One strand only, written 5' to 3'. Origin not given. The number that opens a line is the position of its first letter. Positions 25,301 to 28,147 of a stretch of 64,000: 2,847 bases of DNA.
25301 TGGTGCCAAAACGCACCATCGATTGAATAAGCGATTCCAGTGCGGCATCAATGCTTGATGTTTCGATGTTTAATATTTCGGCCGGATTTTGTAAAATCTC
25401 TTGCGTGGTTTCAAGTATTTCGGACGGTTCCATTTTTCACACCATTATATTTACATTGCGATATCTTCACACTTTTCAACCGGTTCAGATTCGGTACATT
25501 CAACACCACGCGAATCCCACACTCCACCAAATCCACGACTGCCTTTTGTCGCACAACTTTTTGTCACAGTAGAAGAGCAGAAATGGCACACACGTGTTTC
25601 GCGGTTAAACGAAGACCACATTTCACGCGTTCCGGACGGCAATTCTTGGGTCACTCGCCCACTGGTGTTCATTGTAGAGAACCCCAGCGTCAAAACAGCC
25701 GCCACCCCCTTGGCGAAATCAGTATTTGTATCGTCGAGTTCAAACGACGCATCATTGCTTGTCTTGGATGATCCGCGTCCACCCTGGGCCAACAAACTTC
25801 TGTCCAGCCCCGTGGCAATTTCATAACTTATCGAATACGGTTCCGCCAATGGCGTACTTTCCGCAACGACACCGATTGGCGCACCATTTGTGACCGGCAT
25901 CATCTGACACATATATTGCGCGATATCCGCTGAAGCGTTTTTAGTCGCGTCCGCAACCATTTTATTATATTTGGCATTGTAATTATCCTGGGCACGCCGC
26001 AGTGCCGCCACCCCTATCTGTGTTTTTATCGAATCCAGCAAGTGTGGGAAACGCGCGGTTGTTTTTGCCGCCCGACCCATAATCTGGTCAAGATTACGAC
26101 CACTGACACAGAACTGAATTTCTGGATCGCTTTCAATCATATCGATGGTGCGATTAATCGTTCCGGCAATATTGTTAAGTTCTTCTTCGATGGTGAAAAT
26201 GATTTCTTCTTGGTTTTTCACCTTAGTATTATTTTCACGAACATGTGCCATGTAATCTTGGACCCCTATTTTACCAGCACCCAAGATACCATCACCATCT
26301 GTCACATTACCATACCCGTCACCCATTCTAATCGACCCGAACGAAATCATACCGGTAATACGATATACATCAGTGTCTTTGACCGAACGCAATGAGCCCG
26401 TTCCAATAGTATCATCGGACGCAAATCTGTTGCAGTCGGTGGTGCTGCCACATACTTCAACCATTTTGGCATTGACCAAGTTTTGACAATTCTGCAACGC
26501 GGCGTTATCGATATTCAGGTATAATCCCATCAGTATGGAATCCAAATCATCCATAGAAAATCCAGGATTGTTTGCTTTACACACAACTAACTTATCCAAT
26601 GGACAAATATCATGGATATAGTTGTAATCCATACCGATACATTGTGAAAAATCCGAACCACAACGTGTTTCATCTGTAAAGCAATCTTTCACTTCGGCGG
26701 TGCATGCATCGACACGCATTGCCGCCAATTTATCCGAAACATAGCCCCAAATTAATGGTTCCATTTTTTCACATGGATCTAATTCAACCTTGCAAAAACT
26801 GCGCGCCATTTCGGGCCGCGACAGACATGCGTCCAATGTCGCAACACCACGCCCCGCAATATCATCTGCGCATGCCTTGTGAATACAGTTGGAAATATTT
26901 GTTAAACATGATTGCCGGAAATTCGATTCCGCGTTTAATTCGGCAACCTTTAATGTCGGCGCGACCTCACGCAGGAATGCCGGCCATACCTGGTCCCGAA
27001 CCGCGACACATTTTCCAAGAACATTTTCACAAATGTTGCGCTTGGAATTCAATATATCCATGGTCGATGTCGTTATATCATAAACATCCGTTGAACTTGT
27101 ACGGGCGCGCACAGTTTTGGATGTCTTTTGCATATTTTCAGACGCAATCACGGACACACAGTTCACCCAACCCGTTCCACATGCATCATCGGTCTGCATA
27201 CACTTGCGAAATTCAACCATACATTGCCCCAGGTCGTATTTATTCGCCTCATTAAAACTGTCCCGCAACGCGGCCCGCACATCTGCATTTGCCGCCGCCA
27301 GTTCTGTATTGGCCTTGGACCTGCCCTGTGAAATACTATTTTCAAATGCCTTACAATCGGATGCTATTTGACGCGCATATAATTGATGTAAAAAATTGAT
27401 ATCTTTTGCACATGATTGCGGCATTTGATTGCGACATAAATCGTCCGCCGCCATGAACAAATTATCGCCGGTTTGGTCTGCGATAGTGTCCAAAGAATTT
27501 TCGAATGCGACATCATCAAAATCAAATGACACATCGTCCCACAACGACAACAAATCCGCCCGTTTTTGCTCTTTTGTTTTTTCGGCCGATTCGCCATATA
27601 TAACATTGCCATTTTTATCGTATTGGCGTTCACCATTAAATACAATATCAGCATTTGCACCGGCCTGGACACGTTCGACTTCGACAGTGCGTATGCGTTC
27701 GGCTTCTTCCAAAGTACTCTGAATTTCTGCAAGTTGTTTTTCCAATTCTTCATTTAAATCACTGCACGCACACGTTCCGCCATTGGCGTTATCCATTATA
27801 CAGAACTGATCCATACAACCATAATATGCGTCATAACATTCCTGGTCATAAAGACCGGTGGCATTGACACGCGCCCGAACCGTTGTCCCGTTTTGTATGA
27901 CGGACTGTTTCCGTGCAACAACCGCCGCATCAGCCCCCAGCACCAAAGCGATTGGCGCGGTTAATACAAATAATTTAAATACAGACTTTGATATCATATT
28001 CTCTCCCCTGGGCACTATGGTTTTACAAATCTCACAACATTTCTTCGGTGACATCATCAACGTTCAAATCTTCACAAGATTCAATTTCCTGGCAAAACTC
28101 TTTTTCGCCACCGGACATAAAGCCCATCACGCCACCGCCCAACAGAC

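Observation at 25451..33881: Cluster of giant paralogous cysteine-module secreted proteins around infA (candidate undescribed envelope/surface system)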

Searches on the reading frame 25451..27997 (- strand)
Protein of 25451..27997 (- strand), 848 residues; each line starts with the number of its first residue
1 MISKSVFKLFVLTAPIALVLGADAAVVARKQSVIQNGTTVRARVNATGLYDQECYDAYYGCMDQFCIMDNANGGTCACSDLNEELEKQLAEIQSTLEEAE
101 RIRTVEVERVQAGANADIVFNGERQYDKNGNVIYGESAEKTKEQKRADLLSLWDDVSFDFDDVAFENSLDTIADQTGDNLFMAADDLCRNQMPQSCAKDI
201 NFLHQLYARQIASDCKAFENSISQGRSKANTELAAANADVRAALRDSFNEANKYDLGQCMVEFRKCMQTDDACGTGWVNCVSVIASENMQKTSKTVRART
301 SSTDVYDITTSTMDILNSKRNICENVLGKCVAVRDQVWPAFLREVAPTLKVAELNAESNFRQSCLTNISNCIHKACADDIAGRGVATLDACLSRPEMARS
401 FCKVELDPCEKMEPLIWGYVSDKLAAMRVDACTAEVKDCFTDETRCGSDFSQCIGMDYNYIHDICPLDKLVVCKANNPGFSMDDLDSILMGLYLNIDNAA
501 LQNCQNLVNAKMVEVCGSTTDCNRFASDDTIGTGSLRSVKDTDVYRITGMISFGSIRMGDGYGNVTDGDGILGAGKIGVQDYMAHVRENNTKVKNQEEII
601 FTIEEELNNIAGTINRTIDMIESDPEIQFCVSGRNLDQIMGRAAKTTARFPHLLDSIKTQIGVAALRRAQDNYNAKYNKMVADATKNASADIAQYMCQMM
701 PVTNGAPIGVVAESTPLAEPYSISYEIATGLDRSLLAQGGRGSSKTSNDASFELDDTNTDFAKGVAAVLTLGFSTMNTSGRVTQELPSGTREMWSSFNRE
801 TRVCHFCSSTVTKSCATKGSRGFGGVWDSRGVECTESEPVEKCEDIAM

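Call 4: search_protein_families(library=pfam, proteins=[window:25451-27997:-], max_evalue=1)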
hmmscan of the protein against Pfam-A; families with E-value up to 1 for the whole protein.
window:25451-27997:- (848 aa): 1 family
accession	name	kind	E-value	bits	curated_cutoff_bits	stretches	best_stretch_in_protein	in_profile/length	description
PF11150.13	DUF2927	-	0.47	10.9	26.2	1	83-143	42-105/206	Protein of unknown function (DUF2927)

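Call 7: find_homologous_proteins(query=window:25451-27997:-, max_evalue=0.001)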
Query window:25451-27997:- (848 aa): 1497 proteins with E <= 0.001 among 8000 candidates; the best 120 are listed.
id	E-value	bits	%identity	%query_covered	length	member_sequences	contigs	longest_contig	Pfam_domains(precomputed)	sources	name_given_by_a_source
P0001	0.0e+0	1927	100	100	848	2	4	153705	-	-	-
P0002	0.0e+0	1505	77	100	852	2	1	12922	-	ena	-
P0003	0.0e+0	1504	76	100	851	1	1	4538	-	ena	-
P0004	0.0e+0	1477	76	100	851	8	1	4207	-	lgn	-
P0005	0.0e+0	1474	75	100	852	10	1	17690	-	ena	-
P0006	0.0e+0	1473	75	100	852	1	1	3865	-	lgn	-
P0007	0.0e+0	1471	76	100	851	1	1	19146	-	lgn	-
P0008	0.0e+0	1461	76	100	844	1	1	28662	-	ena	-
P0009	0.0e+0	1451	74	100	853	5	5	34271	-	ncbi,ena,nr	ncbi:MAG: hypothetical protein J6W40_00540 [Alphaproteobacteria bacterium]|nr:hypothetical protein [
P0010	0.0e+0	1431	74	100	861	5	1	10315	-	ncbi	-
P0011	0.0e+0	1428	73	100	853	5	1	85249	-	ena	-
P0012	0.0e+0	1420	73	100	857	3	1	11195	-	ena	-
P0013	0.0e+0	1412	74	100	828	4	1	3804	-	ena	-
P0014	0.0e+0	1391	73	100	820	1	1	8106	-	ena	-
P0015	0.0e+0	1350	71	100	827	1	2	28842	-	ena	-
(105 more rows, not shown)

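Call 9: find_encoding_contigs(protein=P0001, flank=10000, max_places=3)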
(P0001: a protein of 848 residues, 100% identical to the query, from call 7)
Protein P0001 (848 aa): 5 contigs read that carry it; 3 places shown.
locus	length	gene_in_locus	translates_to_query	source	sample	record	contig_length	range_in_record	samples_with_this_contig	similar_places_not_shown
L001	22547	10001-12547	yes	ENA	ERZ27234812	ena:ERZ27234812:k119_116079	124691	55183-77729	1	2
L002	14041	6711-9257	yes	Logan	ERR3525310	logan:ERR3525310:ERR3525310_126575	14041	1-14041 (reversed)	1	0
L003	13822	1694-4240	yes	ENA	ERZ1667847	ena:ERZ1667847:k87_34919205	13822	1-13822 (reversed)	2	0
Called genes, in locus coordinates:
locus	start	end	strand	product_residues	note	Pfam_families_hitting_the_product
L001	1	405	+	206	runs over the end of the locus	PF01351:RNase_HII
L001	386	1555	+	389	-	PF00162:PGK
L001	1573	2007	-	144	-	-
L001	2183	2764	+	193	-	PF00574:CLP_protease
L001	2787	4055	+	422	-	PF06689:zf-C4_ClpX, PF00493:MCM (weak), PF01078:Mg_chelatase (faint), PF05496:RuvB_N (weak), PF00004:AAA, PF07724:AAA_2, PF07728:AAA_5 (weak), PF10431:ClpB_D2-small, +2 more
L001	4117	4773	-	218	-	-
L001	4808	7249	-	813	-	-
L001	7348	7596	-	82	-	PF01176:eIF-1a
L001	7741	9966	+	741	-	-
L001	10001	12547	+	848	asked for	-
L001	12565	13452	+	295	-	PF05552:MS_channel_1st_1 (weak), PF21088:MS_channel_1st (weak), PF00924:MS_channel_2nd, PF21082:MS_channel_3rd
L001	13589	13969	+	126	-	PF04076:BOF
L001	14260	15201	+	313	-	-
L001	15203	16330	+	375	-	-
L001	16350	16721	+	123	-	-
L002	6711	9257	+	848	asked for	-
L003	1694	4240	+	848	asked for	-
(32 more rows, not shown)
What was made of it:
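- Checked: Independent gene calls on public contigs give the same lengths (call 9).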

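Call 17: search_solved_structures(query=A1, max_evalue=1)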
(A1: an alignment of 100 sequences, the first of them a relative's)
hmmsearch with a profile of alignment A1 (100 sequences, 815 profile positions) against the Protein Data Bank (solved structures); distinct sequences matched with E-value up to 1: 0.
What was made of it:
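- Tried and rejected: Profile A1 against PDB sequences: 0 hits (call 17).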

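Call 25: predict_structure(alignment_id=A1)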
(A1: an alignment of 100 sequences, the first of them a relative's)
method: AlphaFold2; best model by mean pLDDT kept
length: 848 residues; sequences in the alignment: 100
mean_pLDDT: 73.9   pTM: 0.52
mean pLDDT of the five models: 73.9, 71.3, 70.3, 70.2, 66.7
residues with pLDDT >= 90: 103; 70-90: 477; 50-70: 181; < 50: 87
segments of 3 or more residues with pLDDT < 50: 1-3, 16-40, 71-74, 136-140, 142-146, 152-169, 295-303, 742-745, 769-771, 773-775
pLDDT, mean of each block of 10 residues (from residue 1): 51 50 34 36 64 85 68 54 76 85 79 60 58 51 48 40 39 73 86 87 84 78 83 86 73 73 91 88 74 49 61 86 84 83 81 76 75 72 60 70 79 70 60 73 74 73 80 78 75 72 83 80 75 88 89 92 92 93 95 93 94 91 86 77 75 85 88 92 89 85 71 72 86 67 51 59 53 52 81 86 89 75 52 79 88
secondary structure, 60 per line:
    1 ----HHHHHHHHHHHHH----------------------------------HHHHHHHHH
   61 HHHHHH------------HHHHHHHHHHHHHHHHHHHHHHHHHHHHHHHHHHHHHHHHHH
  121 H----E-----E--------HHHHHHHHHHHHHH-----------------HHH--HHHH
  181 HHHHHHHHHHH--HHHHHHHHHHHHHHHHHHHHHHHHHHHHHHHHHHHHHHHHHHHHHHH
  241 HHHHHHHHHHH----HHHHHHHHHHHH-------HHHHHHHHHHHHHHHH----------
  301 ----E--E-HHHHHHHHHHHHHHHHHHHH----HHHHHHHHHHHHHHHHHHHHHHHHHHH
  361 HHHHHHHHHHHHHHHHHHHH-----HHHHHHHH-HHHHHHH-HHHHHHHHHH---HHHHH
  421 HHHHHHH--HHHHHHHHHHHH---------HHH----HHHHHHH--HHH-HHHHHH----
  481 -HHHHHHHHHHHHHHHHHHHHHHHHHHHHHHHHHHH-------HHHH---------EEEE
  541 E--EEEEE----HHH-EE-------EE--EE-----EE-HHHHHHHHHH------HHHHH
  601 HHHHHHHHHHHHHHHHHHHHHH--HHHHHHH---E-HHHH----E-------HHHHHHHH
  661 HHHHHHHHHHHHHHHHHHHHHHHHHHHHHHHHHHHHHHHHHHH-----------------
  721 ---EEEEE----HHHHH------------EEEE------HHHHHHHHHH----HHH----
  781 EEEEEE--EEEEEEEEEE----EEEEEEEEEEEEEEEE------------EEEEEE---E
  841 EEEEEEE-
elements in order (helices of 4 or more, strands of 3 or more residues): H5-17 H52-66 H79-121 H141-154 H177-191 H194-251 H256-267 H275-290 H310-329 H334-380 H386-393 H395-401 H403-412 H416-427 H430-441 H458-464 H471-476 H482-516 H524-527 E537-541 E544-548 H580-589 H596-622 H625-631 H637-640 H653-703 E724-728 H733-737 E750-753 H760-769 E781-786 E789-798 E803-818 E831-836 E840-847
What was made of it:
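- On CHCH twin-CX9C / twin-CX3C proteins: The helix-turn-helix secondary structure fits (call 25), but pairing is unverified.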

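Call 26: search_protein_representatives(alignment_id=A1)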
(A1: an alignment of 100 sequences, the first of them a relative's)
Query: 100 sequences, 815 profile positions. Proteins with E-value up to 0.001 (for the whole library): 1052; up to 1e-10: 847; up to 1e-30: 558. The best 150 are listed.
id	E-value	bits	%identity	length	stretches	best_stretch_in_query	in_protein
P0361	3.4e-298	1008.1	-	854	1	55-815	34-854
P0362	5.9e-215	732.7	-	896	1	64-815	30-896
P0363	2.8e-211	720.6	-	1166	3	1-597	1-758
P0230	8.9e-200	682.5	-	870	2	11-715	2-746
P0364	4.5e-193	660.4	-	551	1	40-537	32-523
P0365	1.0e-192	659.2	-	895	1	62-815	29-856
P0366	5.4e-191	653.5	-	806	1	64-815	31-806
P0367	1.7e-185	635.3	-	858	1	49-815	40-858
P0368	5.4e-185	633.7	-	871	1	68-801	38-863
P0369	7.2e-182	623.3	-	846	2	1-716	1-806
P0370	2.9e-181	621.3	-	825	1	74-815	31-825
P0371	1.3e-177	609.3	-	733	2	1-567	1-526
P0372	2.9e-175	601.5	-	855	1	68-805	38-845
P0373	6.2e-175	600.4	-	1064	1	57-754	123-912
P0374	9.3e-175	599.8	-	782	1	1-716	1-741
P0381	3.9e-161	554.7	-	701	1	152-792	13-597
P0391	5.2e-141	488.2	-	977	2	25-505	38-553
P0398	2.4e-137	476.1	-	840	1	67-503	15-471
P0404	1.7e-134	466.6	-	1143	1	14-502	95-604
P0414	2.1e-129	449.8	-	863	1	56-778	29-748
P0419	6.8e-128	444.8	-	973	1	58-708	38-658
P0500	1.0e-101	358.2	-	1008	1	25-695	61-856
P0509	4.2e-98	346.2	-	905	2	166-682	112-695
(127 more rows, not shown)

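Call 28: find_related_loci(query=A1, collection=genome_contigs, flank=10000)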
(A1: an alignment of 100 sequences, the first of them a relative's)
Query A1 (848 aa) in genome_contigs; peptide patterns used: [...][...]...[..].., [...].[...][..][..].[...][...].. (x = any residue, [..] = any of these).
598 stretches matched a pattern (row limit reached: there are more); 573 encode a relative of the query (tblastn E <= 1e-3); the best 80 are kept; 80 distinct loci.
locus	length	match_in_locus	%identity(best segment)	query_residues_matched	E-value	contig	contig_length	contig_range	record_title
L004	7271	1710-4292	74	1-848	0e+0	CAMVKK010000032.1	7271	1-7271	MAG TPA_asm: uncultured Alphaproteobacteria bacterium isolate SRR8387720_bin.81_metaWRAP_v1.3_MAG genome assembly, conti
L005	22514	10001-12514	68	1-848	0e+0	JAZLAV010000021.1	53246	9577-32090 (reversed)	MAG: Candidatus Enterousia sp. isolate T1900045072_TC20190066.MAGScoT_cleanbin_000021 SGB_4619_k141_2125441, whole genom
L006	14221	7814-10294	67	1-848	0e+0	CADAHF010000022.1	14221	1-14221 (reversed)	MAG: uncultured proteobacterium isolate RUG13292 genome assembly, contig: RUG13292_asm_22, whole genome shotgun sequence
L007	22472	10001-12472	67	1-848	0e+0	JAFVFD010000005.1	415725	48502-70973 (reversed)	MAG: Alphaproteobacteria bacterium isolate RGIG5114 Roe_deer_Rumen.Co__c1262861, whole genome shotgun sequence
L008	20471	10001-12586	64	1-848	0e+0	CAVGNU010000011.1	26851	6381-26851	Bacteroides fragilis isolate H07647-L1_cleanbin_000047 genome assembly, contig: Spades_H07647-L1_contig_1093, whole geno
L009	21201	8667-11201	65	2-848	0e+0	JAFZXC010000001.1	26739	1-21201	MAG: Alphaproteobacteria bacterium isolate RGIG8177 Water_buffalos_Rumen-3__c12422, whole genome shotgun sequence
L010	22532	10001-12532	64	9-848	0e+0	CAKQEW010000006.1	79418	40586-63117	MAG: uncultured Alphaproteobacteria bacterium isolate REFINED_METABAT215_TOP10_CONTIGS_1500_ASSEMBLY_K77_MERGED__Hadza_M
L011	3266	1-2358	67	50-848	0e+0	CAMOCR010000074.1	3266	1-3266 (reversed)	MAG: uncultured Alphaproteobacteria bacterium isolate SRR873604_bin.19_metaWRAP_v1.3_MAG genome assembly, contig: NODE_1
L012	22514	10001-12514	64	11-848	0e+0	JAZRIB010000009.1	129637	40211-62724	MAG: Candidatus Enterousia sp. isolate T1900045477_YK20190171.MAGScoT_cleanbin_000036 SGB_7287_k141_308728, whole genome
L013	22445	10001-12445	65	31-848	0e+0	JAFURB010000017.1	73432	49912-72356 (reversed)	MAG: Alphaproteobacteria bacterium isolate RGIG4748 Roe_deer_Rectum.Co__c2546317, whole genome shotgun sequence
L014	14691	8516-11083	63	5-848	0e+0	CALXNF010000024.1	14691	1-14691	MAG: uncultured Alphaproteobacteria bacterium isolate E02__bin305 genome assembly, contig: E02__k127_3041293, whole geno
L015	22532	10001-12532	62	4-848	0e+0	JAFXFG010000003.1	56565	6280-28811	MAG: Alphaproteobacteria bacterium isolate RGIG6362 Sheep_Rectum-4__c73410, whole genome shotgun sequence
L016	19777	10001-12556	63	1-848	0e+0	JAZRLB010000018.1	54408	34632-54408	MAG: Candidatus Enterousia sp. isolate T1900045443_YK20190134.MAGScoT_cleanbin_000013 SGB_7129_k141_1577228, whole genom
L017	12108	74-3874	61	5-848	0e+0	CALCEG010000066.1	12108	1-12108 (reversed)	MAG TPA_asm: uncultured Alphaproteobacteria bacterium isolate SRR6425765_bin.98_CONCOCT_v1.1_MAG genome assembly, contig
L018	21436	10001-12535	62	2-848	0e+0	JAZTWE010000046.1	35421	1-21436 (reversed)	MAG: Candidatus Enterousia sp. isolate T1900045334_YK20190023.MAGScoT_cleanbin_000100 SGB_6575_k141_4023851, whole genom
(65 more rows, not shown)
